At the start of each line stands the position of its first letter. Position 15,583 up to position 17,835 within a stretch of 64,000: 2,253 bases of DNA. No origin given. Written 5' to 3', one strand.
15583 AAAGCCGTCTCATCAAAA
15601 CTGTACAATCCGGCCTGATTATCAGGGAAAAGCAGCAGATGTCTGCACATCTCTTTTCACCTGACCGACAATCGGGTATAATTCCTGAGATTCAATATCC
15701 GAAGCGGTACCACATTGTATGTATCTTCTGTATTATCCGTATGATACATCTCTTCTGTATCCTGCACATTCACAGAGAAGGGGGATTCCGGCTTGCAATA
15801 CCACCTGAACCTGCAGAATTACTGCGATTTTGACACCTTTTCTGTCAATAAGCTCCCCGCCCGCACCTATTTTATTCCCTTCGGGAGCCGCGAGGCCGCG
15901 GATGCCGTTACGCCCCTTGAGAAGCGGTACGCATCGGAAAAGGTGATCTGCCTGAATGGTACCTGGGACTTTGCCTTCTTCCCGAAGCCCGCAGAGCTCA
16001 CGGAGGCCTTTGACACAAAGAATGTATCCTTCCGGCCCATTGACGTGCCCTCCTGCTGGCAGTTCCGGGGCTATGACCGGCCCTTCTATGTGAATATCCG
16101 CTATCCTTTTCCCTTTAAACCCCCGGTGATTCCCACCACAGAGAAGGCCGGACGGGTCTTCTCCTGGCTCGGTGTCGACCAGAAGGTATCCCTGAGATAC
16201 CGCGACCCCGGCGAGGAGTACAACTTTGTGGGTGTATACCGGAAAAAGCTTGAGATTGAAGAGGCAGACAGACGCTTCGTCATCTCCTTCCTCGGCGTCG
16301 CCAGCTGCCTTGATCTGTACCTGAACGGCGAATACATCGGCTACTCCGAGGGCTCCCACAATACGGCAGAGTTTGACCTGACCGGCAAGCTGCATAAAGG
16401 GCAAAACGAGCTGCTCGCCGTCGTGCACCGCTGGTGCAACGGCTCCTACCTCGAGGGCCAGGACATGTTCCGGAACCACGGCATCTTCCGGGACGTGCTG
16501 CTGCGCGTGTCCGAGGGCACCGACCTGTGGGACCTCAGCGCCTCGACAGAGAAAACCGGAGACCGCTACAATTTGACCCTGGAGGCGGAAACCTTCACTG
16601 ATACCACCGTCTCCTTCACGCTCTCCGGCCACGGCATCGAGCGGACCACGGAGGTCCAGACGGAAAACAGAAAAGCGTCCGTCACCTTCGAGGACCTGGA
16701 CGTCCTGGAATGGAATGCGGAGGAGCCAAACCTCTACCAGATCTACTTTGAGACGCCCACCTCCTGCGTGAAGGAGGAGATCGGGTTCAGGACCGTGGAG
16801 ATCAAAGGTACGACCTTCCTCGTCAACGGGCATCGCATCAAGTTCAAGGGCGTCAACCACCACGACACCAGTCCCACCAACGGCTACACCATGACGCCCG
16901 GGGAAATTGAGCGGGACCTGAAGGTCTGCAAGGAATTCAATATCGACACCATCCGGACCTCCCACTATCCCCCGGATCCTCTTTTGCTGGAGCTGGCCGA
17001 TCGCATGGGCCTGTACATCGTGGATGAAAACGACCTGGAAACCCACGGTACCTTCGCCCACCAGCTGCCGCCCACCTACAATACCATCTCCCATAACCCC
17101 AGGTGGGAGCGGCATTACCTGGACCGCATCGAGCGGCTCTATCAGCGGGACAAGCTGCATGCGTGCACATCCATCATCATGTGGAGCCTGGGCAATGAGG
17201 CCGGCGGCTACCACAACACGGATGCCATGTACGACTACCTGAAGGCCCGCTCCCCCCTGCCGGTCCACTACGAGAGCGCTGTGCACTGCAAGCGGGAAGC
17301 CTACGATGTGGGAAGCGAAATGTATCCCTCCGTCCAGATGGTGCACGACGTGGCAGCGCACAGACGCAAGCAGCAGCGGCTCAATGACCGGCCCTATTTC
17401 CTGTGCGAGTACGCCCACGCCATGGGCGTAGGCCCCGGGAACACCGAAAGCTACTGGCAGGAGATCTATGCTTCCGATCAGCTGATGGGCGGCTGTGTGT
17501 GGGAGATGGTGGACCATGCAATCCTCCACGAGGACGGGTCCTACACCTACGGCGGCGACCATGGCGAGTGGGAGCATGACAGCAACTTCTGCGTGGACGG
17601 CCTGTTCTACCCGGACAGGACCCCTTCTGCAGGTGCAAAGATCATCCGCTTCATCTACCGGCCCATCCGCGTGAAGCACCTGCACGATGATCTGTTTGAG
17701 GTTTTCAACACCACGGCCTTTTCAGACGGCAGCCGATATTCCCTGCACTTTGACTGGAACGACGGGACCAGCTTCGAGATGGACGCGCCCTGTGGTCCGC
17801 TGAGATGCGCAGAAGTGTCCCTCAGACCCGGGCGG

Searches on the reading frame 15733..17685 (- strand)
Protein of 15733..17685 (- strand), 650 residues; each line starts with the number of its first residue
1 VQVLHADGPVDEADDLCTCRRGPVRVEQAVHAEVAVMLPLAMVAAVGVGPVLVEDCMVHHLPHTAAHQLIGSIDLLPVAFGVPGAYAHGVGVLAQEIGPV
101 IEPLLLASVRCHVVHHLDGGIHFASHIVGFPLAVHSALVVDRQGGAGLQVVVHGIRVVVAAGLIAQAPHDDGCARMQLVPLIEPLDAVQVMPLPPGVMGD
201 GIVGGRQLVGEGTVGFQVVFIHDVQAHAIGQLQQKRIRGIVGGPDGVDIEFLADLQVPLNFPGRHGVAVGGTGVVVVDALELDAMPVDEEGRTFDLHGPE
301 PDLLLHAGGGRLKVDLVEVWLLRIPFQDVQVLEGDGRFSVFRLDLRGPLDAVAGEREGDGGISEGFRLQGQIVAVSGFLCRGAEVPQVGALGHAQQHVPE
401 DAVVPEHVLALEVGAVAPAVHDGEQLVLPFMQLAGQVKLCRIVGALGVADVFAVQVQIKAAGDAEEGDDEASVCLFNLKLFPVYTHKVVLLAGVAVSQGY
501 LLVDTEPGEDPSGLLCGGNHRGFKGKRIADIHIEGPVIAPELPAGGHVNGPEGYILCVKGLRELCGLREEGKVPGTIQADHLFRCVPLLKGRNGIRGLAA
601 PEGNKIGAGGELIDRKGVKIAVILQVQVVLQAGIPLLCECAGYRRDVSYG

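Call 90: search_solved_structures(query=window:15733-17685:-, max_evalue=0.00001)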
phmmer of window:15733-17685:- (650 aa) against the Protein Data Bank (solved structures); distinct sequences matched with E-value up to 0.00001: 0.
